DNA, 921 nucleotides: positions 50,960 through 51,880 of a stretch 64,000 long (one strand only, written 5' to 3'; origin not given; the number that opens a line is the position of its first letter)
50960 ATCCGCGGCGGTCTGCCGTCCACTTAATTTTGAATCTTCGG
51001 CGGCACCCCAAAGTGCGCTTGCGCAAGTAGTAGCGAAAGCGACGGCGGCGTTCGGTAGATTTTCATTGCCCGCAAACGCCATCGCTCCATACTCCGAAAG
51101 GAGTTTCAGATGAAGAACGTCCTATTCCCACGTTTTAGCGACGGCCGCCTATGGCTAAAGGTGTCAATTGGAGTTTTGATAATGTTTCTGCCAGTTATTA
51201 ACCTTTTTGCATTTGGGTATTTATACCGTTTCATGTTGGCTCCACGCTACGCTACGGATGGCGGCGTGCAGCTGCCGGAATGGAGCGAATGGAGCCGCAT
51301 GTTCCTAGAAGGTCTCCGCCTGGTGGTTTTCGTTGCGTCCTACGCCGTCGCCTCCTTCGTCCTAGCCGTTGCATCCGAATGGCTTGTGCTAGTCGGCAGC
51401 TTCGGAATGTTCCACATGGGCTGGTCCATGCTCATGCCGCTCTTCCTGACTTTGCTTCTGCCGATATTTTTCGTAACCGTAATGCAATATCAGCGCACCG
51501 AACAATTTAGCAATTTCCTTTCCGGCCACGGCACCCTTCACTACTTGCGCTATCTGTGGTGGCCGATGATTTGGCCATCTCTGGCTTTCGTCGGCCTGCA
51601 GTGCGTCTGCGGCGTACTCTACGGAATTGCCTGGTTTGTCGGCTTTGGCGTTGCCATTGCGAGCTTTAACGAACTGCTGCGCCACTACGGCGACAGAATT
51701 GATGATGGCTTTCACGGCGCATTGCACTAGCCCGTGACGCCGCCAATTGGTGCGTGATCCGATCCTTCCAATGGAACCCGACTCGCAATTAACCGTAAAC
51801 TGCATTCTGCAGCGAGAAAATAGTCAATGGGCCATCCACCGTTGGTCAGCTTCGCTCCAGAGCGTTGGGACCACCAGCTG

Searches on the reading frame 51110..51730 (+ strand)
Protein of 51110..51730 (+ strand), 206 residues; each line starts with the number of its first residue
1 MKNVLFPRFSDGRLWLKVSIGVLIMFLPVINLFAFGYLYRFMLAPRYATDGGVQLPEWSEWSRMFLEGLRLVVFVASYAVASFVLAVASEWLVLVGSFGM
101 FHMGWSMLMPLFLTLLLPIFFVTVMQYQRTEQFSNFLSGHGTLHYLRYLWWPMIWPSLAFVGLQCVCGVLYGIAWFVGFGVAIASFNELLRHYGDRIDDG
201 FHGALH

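Call 18: search_protein_families(library=pfam, proteins=[window:51110-51730:+], max_evalue=0.001)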
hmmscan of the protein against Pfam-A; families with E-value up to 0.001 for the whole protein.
window:51110-51730:+ (206 aa): 1 family
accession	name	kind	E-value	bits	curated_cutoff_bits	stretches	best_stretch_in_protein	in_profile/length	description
PF13197.11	DUF4013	-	1.3e-09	38.5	26.9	1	21-138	3-130/168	Protein of unknown function (DUF4013)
